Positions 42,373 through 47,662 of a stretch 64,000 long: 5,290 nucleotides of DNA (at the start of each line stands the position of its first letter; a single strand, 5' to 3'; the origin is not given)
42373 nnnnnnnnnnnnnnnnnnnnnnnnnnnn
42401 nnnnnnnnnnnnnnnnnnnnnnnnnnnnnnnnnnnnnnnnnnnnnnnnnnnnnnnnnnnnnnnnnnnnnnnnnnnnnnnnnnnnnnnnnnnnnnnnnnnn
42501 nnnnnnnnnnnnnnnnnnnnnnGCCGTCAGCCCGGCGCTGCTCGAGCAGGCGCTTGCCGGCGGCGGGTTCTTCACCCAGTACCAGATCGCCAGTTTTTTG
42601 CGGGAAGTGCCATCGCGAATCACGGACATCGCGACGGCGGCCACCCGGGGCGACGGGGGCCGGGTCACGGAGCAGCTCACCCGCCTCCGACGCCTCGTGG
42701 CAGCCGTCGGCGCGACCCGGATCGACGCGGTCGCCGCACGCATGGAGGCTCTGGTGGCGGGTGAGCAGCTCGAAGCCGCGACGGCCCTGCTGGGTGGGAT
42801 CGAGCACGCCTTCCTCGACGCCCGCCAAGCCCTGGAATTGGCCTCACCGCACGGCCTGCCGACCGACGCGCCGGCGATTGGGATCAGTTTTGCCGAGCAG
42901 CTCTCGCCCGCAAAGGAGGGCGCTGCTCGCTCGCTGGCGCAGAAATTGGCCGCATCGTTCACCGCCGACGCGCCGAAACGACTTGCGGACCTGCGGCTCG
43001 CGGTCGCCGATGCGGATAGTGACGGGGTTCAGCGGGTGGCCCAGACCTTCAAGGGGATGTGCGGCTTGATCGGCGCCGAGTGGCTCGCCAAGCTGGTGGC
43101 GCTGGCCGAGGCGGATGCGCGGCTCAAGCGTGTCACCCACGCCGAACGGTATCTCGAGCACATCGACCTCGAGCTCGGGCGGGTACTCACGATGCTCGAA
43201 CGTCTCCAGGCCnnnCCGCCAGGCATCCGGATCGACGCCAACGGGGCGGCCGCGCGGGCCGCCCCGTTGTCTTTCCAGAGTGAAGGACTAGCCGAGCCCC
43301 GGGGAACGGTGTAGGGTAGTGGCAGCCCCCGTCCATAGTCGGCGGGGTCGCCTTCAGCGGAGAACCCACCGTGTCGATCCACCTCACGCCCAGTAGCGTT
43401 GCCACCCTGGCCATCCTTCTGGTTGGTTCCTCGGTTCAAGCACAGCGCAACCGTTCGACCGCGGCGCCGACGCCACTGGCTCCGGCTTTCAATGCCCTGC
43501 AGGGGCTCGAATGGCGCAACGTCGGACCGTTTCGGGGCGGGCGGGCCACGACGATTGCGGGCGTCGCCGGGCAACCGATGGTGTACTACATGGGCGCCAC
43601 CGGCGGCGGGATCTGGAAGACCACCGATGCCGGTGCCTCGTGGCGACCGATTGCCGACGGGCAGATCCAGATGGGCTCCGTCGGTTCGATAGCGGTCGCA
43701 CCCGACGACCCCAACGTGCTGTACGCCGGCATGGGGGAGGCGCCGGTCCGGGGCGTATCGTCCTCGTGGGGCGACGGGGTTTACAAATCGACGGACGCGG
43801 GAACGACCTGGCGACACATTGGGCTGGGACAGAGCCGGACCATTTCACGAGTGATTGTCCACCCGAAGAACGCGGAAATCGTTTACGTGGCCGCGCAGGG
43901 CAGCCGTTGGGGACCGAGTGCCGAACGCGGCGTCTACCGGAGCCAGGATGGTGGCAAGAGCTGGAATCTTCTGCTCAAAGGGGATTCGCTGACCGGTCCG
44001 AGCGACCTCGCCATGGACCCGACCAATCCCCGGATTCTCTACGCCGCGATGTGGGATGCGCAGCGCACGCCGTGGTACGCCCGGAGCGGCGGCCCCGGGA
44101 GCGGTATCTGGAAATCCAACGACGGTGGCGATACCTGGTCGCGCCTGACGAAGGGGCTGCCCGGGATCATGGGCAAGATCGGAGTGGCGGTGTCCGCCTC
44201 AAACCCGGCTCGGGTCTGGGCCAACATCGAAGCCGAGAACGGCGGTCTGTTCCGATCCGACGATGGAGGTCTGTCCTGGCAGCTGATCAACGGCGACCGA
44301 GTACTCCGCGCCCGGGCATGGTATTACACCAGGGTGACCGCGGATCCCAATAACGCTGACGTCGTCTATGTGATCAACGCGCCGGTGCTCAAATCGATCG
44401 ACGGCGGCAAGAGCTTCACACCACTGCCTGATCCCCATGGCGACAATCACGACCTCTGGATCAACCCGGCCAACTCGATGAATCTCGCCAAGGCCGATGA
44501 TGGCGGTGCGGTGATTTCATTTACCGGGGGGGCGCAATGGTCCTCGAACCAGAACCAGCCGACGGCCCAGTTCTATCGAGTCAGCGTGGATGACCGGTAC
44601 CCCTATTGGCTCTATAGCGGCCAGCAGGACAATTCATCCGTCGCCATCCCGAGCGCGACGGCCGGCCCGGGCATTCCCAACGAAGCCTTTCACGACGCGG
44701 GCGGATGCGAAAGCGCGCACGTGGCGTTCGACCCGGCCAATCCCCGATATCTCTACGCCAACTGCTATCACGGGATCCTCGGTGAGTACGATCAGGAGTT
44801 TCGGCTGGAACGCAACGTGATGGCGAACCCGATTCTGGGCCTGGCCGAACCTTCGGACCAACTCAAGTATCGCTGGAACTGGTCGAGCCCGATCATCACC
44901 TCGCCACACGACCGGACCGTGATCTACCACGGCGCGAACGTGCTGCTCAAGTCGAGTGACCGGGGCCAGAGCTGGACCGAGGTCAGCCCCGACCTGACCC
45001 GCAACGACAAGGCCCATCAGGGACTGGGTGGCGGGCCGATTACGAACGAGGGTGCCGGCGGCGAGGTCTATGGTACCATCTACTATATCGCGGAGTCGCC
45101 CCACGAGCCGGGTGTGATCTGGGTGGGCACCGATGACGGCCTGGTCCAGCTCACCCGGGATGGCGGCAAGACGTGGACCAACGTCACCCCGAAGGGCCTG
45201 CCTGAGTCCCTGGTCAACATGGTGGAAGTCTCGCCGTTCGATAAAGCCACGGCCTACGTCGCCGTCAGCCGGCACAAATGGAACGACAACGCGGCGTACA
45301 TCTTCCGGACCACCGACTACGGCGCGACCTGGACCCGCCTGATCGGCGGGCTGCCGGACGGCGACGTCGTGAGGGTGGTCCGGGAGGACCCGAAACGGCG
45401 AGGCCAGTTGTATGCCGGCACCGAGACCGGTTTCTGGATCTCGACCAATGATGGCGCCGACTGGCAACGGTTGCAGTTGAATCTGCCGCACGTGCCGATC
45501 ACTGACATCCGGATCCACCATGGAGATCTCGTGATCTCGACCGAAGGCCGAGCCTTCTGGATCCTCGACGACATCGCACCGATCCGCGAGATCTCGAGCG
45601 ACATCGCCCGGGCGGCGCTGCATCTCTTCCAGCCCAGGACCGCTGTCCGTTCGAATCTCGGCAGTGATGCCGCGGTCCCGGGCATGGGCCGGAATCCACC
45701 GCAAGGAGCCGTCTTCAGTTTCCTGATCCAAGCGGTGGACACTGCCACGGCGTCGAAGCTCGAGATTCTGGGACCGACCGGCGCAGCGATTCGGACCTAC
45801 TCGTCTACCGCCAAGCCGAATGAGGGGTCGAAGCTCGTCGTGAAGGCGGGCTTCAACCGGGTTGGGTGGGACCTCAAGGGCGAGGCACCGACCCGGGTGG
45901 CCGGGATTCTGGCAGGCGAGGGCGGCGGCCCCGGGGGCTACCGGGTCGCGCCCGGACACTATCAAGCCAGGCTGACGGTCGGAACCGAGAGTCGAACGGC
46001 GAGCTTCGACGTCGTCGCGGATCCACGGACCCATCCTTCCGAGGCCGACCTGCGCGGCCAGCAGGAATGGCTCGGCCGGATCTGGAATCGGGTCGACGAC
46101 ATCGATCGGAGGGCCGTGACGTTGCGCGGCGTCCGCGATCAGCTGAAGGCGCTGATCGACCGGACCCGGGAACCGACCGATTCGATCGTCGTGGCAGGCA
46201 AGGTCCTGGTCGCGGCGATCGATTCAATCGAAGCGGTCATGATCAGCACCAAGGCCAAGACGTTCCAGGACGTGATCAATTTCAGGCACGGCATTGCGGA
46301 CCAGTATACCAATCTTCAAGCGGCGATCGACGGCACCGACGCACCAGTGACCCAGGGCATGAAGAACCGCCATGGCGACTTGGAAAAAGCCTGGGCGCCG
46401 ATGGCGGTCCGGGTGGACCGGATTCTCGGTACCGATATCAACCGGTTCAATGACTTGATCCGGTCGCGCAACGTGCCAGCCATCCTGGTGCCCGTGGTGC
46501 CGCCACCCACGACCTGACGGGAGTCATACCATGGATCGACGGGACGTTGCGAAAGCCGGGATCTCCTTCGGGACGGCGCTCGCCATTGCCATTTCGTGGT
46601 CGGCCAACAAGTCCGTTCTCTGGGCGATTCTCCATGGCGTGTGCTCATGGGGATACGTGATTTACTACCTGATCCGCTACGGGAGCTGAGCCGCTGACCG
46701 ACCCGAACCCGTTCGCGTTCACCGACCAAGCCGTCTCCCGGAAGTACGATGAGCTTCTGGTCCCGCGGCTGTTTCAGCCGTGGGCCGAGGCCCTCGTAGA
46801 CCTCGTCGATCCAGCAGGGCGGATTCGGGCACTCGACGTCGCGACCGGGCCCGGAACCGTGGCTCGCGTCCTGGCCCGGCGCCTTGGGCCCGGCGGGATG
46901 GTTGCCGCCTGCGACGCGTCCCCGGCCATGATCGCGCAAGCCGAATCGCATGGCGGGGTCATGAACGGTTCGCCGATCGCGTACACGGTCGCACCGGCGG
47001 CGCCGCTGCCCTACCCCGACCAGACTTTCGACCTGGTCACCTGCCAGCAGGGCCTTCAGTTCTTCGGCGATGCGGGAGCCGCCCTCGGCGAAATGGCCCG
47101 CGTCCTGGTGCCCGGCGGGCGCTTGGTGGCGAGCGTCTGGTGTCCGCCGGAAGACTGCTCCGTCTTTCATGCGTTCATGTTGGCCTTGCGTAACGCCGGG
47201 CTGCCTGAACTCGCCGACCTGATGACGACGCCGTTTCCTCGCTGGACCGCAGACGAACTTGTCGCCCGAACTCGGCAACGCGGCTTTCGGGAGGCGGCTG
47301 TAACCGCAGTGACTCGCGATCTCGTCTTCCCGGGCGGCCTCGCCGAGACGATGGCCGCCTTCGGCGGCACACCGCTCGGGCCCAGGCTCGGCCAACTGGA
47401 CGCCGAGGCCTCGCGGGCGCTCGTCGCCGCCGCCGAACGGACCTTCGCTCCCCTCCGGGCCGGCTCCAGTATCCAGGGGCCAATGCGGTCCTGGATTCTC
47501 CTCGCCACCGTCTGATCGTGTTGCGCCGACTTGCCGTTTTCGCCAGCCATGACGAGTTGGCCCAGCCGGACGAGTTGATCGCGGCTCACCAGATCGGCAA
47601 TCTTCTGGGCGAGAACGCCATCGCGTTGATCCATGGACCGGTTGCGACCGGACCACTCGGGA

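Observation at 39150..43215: Four Hpt-like four-helix bundles across the two proteins, none with the phospho-accepting histidine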

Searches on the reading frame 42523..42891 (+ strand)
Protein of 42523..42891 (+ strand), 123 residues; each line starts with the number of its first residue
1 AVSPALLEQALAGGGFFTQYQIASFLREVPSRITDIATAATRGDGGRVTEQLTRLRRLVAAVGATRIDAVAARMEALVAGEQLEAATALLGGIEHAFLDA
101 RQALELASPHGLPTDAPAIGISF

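Call 23: search_protein_families(library=pfam, proteins=[window:42523-42891:+], max_evalue=10)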
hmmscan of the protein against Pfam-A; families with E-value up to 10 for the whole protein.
window:42523-42891:+ (123 aa): 4 families
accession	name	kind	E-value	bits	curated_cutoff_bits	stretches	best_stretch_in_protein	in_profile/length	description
PF01627.28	Hpt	-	3.7e-06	27.5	24.6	1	23-98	4-79/84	Hpt domain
PF20052.5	GAP1-C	-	0.0068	16.2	27.9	1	30-110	58-131/511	GTPase-associated protein 1, C-terminal domain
PF24430.1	DUF7553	-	0.065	14.2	27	1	24-74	26-76/85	Family of unknown function (DUF7553)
PF10243.14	MIP-T3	-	0.11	12.9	23.4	1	51-94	65-108/113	Microtubule-binding protein MIP-T3 CH-like domain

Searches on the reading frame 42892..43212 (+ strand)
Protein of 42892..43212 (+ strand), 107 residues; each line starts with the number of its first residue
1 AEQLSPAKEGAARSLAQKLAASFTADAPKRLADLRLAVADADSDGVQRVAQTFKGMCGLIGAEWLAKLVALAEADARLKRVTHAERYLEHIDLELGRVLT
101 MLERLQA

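Call 6: search_solved_structures(query=window:42892-43212:+, max_evalue=10, show_alignments=5)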
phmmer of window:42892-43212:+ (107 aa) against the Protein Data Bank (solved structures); distinct sequences matched with E-value up to 10: 2.
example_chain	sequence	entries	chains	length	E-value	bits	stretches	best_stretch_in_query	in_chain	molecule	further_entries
7c1i_A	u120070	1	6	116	0.0012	22.9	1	19-100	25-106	Histidine kinase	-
9k9w_M2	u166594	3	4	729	0.27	15.3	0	4-50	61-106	Glr2806 protein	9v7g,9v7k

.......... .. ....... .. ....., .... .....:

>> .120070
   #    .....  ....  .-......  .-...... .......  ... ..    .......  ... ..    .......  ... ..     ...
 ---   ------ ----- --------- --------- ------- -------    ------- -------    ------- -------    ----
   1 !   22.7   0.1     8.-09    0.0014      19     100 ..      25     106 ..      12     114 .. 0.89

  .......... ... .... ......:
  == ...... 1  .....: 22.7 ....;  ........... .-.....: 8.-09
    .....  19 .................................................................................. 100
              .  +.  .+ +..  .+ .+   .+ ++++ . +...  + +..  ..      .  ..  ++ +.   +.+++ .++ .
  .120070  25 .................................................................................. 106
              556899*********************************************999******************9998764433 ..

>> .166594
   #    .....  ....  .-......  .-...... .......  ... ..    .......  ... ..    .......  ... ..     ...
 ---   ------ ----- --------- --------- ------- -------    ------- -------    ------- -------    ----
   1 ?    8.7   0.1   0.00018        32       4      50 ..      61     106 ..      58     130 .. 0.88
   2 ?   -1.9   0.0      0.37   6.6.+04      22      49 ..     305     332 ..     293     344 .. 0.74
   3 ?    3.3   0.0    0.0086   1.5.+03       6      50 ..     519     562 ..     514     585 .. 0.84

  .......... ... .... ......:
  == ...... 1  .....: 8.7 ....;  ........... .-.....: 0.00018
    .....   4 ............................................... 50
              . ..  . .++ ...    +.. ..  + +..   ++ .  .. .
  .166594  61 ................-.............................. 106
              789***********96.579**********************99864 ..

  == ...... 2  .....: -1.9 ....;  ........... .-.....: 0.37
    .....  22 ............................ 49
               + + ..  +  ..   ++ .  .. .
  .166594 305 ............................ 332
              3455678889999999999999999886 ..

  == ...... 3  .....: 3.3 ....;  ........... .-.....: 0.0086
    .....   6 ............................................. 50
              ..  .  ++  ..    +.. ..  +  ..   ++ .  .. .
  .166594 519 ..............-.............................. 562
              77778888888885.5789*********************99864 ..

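Call 23: search_protein_families(library=pfam, proteins=[window:42892-43212:+], max_evalue=10)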
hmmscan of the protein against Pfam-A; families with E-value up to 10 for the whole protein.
window:42892-43212:+ (107 aa): 2 families
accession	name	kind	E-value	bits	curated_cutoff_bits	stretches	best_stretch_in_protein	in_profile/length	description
PF01627.28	Hpt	-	2.1e-10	41.1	24.6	1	19-105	2-81/84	Hpt domain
PF16169.10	DUF4872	-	0.027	14.7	28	1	13-79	10-77/173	Domain of unknown function (DUF4872)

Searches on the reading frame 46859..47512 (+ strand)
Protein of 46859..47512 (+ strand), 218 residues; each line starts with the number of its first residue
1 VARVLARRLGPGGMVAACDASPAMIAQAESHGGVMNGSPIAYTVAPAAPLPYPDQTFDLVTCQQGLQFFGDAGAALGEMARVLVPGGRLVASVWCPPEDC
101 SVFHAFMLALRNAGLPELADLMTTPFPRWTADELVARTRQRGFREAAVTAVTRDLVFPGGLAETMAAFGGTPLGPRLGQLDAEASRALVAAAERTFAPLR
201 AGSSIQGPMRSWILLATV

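Call 20: search_protein_families(library=pfam, proteins=[window:46859-47512:+], max_evalue=0.001)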
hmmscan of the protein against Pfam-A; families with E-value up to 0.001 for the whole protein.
window:46859-47512:+ (218 aa): 7 families
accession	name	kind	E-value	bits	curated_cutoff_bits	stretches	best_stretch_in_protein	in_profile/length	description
PF08241.18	Methyltransf_11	-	5.3e-16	59.5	21.2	1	4-90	13-94/95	Methyltransferase domain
PF13649.12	Methyltransf_25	-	2.2e-13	51.2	27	1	2-87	12-97/97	Methyltransferase domain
PF01209.24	Ubie_methyltran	-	9.3e-12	45.2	20.1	1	5-92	65-152/233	ubiE/COQ5 methyltransferase family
PF13847.12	Methyltransf_31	-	1.6e-08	34.8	27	1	4-92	20-110/145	Methyltransferase domain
PF08242.18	Methyltransf_12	-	6.1e-07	30.5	30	1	4-89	13-98/98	Methyltransferase domain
PF03141.22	Methyltransf_29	-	0.00013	21.2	23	1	39-92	164-218/506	Putative S-adenosyl-L-methionine-dependent methyltransferase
PF13489.12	Methyltransf_23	-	0.00024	21.3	27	1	7-144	41-160/164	Methyltransferase domain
